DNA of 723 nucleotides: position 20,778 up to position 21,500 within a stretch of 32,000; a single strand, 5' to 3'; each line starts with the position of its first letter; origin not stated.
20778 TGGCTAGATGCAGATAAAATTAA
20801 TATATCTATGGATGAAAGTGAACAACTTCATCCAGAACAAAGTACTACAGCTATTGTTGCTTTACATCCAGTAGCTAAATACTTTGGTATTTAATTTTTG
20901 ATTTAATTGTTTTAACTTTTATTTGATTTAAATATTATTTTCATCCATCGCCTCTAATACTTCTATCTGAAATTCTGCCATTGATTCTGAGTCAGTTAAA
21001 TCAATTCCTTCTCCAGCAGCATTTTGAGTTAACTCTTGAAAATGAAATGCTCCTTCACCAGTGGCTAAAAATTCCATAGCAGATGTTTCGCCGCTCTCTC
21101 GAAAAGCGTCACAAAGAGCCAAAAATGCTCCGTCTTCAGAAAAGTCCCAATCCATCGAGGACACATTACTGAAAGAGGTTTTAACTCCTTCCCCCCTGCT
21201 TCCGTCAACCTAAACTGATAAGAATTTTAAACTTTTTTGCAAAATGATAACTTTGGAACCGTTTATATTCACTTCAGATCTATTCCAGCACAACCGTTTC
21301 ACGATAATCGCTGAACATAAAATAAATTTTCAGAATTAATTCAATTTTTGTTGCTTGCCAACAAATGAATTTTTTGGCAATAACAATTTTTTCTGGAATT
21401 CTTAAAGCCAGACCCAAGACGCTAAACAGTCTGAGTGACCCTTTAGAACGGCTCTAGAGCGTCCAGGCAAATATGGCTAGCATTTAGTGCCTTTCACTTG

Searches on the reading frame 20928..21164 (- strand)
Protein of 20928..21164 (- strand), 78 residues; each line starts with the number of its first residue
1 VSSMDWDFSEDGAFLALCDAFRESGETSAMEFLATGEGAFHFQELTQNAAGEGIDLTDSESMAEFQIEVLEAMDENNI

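Call 6: search_protein_families(library=pfam, proteins=[window:20928-21164:-], max_evalue=1)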
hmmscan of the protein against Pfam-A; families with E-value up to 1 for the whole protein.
window:20928-21164:- (78 aa): 0 families

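Call 7: search_protein_families(library=ncbifam, proteins=[window:20928-21164:-], max_evalue=1)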
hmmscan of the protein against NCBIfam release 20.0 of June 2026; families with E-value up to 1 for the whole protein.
window:20928-21164:- (78 aa): 0 families

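Call 8: find_homologous_proteins(query=window:20928-21164:-)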
Query window:20928-21164:- (78 aa): 555 proteins with E <= 0.001 among 555 candidates; the best 120 are listed.
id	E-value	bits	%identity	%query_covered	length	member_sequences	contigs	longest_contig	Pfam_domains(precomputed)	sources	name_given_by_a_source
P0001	3.6e-41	155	97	100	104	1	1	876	-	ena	-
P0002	1.4e-40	154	96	100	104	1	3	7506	-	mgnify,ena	mgnify:CR=1 FL=1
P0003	1.4e-40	154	96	100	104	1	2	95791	-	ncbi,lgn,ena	-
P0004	1.4e-40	154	96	100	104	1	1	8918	-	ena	-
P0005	5.6e-40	152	95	100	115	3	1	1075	-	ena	-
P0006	5.9e-40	152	95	100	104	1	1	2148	-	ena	-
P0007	4.2e-39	149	96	96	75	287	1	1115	-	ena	-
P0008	1.3e-38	147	95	96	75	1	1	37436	-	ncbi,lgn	-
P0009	2.6e-38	146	94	99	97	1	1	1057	-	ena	-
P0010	2.7e-38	146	92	99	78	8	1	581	-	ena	-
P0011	2.9e-38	146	94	99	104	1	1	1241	-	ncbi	-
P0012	5.6e-38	145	91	99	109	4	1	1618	-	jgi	-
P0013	8.2e-38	145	91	99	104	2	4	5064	-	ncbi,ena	-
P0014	9.6e-38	145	93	96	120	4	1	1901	-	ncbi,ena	-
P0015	1.6e-37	144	93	96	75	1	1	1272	-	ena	-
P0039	1.5e-35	138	89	96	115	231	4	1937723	-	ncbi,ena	-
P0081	1.0e-31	126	83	92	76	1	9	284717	-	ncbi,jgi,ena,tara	tara:strand:- start:887 stop:1117 length:231 start_codon:yes stop_codon:yes gene_type:complete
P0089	2.7e-31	124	85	91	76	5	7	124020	-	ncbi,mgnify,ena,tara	mgnify:CR=1 FL=1|tara:strand:+ start:538 stop:768 length:231 start_codon:yes stop_codon:yes gene_typ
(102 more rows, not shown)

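Call 15: search_protein_representatives(protein=window:20928-21155:-)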
Query: 75 residues. Proteins with E-value up to 0.001 (for the whole library): 38; up to 1e-10: 19; up to 1e-30: 1. The best 38 are listed.
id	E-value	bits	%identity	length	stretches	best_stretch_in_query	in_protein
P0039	1.2e-34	133.1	90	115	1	1-72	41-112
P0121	3.7e-29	115.7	76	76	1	1-71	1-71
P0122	1.4e-27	110.7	74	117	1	1-72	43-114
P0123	4.2e-27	109.2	72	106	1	1-71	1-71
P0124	7.5e-27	108.4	75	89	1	1-68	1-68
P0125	6.0e-25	102.4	72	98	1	1-71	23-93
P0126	2.9e-24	100.3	83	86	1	1-58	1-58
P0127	1.5e-23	98.0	80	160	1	1-59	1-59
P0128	6.1e-23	96.1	70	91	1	1-67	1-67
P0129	2.1e-22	94.4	79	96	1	1-58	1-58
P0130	4.1e-21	90.3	73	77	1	1-59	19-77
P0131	4.9e-19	83.7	84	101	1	1-49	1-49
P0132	1.7e-17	78.9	61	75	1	1-71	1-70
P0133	4.9e-17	77.4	55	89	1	2-73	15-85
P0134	6.1e-17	77.1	72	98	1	1-54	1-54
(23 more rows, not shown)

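Call 18: find_related_loci(query=A2, collection=genome_contigs, flank=3000)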
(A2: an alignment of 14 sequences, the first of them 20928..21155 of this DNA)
Query A2 (75 aa) in genome_contigs; peptide patterns used: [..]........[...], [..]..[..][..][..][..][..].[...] (x = any residue, [..] = any of these).
600 stretches matched a pattern (row limit reached: there are more); 409 encode a relative of the query (tblastn E <= 1e-3); the best 80 are kept; 80 distinct loci.
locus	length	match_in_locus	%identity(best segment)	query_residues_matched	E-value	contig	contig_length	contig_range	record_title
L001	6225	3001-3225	95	1-75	9e-43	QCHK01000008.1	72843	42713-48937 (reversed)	Prochlorococcus sp. AG-402-B05 Ga0171853_108, whole genome shotgun sequence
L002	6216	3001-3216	94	1-72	2e-41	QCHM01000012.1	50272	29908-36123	Prochlorococcus sp. AG-402-B19 Ga0171855_112, whole genome shotgun sequence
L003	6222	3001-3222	92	1-74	6e-41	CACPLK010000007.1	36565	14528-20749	MAG: uncultured Prochlorococcus sp. isolate AG-439-L12 genome assembly, contig: AG-439-L12_NODE_7, whole genome shotgun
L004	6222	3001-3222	92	1-74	8e-41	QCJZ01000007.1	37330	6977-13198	Prochlorococcus sp. AG-409-J03 Ga0171887_107, whole genome shotgun sequence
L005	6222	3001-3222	92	1-74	9e-41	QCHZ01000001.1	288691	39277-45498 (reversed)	Prochlorococcus sp. AG-402-I21 Ga0115730_101, whole genome shotgun sequence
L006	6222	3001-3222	91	1-74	2e-40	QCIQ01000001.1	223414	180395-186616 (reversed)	Prochlorococcus sp. AG-402-M18 Ga0115746_101, whole genome shotgun sequence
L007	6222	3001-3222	91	1-74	2e-40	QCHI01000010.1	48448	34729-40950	Prochlorococcus sp. AG-402-A21 Ga0115725_110, whole genome shotgun sequence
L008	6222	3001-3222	91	1-74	2e-40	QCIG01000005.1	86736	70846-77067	Prochlorococcus sp. AG-402-K14 Ga0115736_105, whole genome shotgun sequence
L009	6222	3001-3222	91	1-74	2e-40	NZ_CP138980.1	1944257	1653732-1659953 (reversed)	Prochlorococcus sp. MIT 0916 chromosome, complete genome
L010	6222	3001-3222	91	1-74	3e-40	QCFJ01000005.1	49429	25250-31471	Prochlorococcus sp. AG-363-G03 Ga0115803_105, whole genome shotgun sequence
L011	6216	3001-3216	90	1-72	6e-40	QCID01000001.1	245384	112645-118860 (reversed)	Prochlorococcus sp. AG-402-K04 Ga0171864_101, whole genome shotgun sequence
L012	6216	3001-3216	90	1-72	5e-40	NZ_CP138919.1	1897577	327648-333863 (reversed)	Prochlorococcus marinus str. MIT 1012 chromosome, complete genome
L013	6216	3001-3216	90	1-72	1e-39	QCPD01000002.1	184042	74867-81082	Prochlorococcus sp. AG-436-C14 Ga0171965_102, whole genome shotgun sequence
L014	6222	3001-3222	89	1-74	2e-39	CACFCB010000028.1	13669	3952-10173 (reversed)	uncultured Prochlorococcus sp. isolate AG-410-A05 genome assembly, contig: AG-410-A05_NODE_28, whole genome shotgun sequ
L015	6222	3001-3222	89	1-74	5e-39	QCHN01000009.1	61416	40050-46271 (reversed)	Prochlorococcus sp. AG-402-C09 Ga0171856_109, whole genome shotgun sequence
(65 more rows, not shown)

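Call 24: list_cluster_members(proteins=[P0039, P0081, P0008, P0089])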
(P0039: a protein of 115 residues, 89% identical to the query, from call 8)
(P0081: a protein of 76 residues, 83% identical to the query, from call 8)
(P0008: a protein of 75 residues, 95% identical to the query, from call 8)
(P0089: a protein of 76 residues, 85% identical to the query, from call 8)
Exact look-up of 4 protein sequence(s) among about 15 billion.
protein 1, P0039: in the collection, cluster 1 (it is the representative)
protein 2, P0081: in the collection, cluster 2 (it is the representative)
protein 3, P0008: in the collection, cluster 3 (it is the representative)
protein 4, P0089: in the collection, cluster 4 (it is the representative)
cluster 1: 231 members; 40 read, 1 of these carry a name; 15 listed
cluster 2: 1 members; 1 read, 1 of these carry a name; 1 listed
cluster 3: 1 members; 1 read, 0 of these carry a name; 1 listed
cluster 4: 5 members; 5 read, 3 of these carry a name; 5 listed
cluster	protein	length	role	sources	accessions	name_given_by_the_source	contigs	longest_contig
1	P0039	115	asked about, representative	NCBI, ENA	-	-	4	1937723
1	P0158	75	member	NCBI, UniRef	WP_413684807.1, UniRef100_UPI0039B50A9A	hypothetical protein [Prochlorococcus sp. MIT 1011] | hypothetical protein n=1 Tax=Prochlorococcus sp. MIT 1011 TaxID=3082520 ...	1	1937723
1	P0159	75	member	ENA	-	-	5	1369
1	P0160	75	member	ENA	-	-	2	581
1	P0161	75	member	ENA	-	-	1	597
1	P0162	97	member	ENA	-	-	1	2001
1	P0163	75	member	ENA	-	-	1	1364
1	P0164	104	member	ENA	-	-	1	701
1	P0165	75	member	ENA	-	-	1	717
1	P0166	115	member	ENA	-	-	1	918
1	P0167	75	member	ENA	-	-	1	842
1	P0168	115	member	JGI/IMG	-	-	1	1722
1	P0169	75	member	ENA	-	-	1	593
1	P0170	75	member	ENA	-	-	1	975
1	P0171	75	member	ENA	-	-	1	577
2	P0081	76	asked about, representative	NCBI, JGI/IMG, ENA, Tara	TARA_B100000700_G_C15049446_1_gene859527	strand:- start:887 stop:1117 length:231 start_codon:yes stop_codon:yes gene_type:complete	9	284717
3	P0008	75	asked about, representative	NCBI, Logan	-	-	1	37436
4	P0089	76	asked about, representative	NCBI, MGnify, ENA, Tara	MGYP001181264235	CR=1 FL=1 | strand:+ start:538 stop:768 length:231 start_codon:yes stop_codon:yes gene_type:complete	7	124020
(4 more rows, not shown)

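Call 72: search_solved_structures(query=A3, max_evalue=10)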
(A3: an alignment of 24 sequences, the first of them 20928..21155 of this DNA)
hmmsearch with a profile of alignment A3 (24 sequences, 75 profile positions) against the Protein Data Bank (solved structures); distinct sequences matched with E-value up to 10: 0.

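Call 73: search_protein_families(library=padloc, proteins=[window:20928-21155:-], max_evalue=1)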
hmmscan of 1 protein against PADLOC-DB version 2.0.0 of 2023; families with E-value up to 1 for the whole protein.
window:20928-21155:- (75 aa): 0 families

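Call 79: predict_structure(alignment_id=A3)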
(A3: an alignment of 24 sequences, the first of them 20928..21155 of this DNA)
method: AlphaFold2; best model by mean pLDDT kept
length: 75 residues; sequences in the alignment: 24
mean_pLDDT: 93.1   pTM: 0.82
mean pLDDT of the five models: 93.1, 91.2, 90.5, 90.0, 88.6
residues with pLDDT >= 90: 66; 70-90: 8; 50-70: 1; < 50: 0
segments of 3 or more residues with pLDDT < 50: none
pLDDT, mean of each block of 10 residues (from residue 1): 91 96 92 96 96 94 96 76
secondary structure, 60 per line:
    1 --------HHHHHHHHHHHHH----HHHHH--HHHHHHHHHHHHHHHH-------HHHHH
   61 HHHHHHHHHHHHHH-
elements in order: H9-21 H26-30 H33-48 H56-74

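Call 83: fold_search(model_id=the predicted structure, library=pdb)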
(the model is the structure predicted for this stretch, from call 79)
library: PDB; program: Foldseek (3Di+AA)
matches with E <= 10: 3; with E <= 0.001: 0
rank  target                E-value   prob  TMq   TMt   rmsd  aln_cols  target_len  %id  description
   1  5yay_A                6.6e+00  0.06  0.34  0.15   6.1        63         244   14  Crystal structure of KANK1/KIF21A complex (released 2017-12-20)
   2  5ybe_A                7.5e+00  0.05  0.34  0.15   6.2        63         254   14  Structure of KANK1/KIF21A complex (released 2017-11-29)
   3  7ddx_A                9.8e+00  0.04  0.33  0.15   6.2        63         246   14  Crystal structure of KANK1 S1179F mutant in complex wtih eIF4A1 (released 2021-09-08)

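Call 90: fold_search(model_id=the predicted structure, library=viral)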
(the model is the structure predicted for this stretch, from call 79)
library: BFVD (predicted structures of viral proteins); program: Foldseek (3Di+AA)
matches with E <= 10: 17; with E <= 0.001: 0
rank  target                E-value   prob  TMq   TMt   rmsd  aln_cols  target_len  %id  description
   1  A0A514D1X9            3.0e+00  0.08  0.34  0.20   7.6        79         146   16  Uncharacterized protein [Leviviridae sp.]
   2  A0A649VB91            3.2e+00  0.07  0.32  0.15   6.0        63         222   19  Immunity repressor [Mycobacterium phage AgronaGT15]
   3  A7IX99                3.9e+00  0.03  0.26  0.25  10.4        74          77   14  Uncharacterized protein b574R [Paramecium bursaria Chlorella virus NY2A]
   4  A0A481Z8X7            5.1e+00  0.06  0.36  0.32   6.2        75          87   17  Uncharacterized protein [Pithovirus LCPAC302]
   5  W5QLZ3                5.4e+00  0.04  0.31  0.04   7.4        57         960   12  Outer capsid protein VP2 [Orungo virus]
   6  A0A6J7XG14            6.2e+00  0.06  0.30  0.21   5.9        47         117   15  Uncharacterized protein [uncultured Caudovirales phage]
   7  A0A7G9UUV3            6.2e+00  0.06  0.39  0.28   6.6        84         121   19  (no name in the UniProt tables at hand)
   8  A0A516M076            6.2e+00  0.03  0.38  0.27   6.9        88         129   20  (no name in the UniProt tables at hand)
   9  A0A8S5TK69            6.2e+00  0.03  0.30  0.15  11.2        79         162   19  Uncharacterized protein [Podoviridae sp. ctz6O13]
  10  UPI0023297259         7.1e+00  0.04  0.33  0.14   6.1        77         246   16  (no name look-up for this kind of identifier)
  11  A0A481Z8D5            7.5e+00  0.03  0.28  0.07   9.9        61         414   21  Putative oxidoreductase [Pithovirus LCPAC304]
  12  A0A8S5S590            7.5e+00  0.02  0.25  0.14  11.6        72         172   19  Uncharacterized protein [Caudovirales sp. ctaix4]
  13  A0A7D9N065            8.6e+00  0.03  0.27  0.27   8.2        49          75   20  (no name in the UniProt tables at hand)
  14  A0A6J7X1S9            9.2e+00  0.03  0.27  0.17   6.0        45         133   13  Uncharacterized protein [uncultured Caudovirales phage]
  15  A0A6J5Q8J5            9.2e+00  0.03  0.38  0.21  18.1        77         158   21  Uncharacterized protein [uncultured Caudovirales phage]
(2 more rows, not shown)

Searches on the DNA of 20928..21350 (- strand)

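Call 4: search_rna_families(source=window, start=21100, end=21350, threshold=evalue, max_evalue=10, show_alignments=5)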
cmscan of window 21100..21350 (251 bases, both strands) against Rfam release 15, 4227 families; matches with E-value up to 10: 1.
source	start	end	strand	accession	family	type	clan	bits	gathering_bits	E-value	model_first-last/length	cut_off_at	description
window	21213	21279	-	RF00326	snoZ155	Gene; snRNA; snoRNA; CD-box;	-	17.6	43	4.2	1-81/81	no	Small nucleolar RNA Z155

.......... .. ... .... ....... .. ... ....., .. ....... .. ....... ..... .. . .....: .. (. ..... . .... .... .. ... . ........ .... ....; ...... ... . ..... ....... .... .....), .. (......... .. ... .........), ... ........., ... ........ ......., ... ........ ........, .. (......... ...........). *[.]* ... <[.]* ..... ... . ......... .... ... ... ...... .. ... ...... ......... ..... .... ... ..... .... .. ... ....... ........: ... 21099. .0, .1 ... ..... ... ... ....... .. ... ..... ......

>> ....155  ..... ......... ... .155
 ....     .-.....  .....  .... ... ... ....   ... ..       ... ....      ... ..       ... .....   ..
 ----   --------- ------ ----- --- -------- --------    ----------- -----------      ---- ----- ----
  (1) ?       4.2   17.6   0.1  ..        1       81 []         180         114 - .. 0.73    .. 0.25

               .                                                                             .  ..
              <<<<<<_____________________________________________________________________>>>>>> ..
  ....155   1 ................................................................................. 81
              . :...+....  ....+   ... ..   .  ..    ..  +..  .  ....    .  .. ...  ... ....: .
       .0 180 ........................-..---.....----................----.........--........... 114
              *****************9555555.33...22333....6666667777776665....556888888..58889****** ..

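Call 77: search_rna_families(sources=[L009, L012, L019, L021, L024, L026, L028, L030, L032, L033, L034, L036, L038, L044, L058, L063, L080, L119, L126, L230], threshold=gathering)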
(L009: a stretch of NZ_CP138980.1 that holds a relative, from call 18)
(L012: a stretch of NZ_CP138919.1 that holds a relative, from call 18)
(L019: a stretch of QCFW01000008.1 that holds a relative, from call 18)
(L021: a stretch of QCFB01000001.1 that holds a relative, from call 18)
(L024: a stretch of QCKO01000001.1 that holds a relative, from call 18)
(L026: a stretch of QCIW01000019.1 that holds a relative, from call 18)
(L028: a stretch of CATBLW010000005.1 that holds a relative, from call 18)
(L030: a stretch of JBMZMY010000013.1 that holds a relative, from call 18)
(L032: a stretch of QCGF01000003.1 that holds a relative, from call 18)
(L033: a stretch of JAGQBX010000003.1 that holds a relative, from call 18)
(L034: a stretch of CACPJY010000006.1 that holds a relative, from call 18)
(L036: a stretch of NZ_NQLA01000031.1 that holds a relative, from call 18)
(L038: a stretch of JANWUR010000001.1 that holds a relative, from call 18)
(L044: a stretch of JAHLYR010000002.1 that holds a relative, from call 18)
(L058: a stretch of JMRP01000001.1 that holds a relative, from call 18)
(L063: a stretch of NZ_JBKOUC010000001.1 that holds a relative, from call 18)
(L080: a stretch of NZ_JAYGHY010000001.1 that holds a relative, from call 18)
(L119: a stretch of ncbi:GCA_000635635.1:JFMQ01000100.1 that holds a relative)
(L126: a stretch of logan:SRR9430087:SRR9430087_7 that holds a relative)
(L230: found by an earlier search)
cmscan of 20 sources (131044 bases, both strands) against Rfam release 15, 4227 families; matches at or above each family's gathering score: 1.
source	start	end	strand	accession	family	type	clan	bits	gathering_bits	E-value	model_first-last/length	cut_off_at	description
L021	1000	1073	+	RF00005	tRNA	Gene; tRNA;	CL00001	67.8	29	2.5e-12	1-71/71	no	tRNA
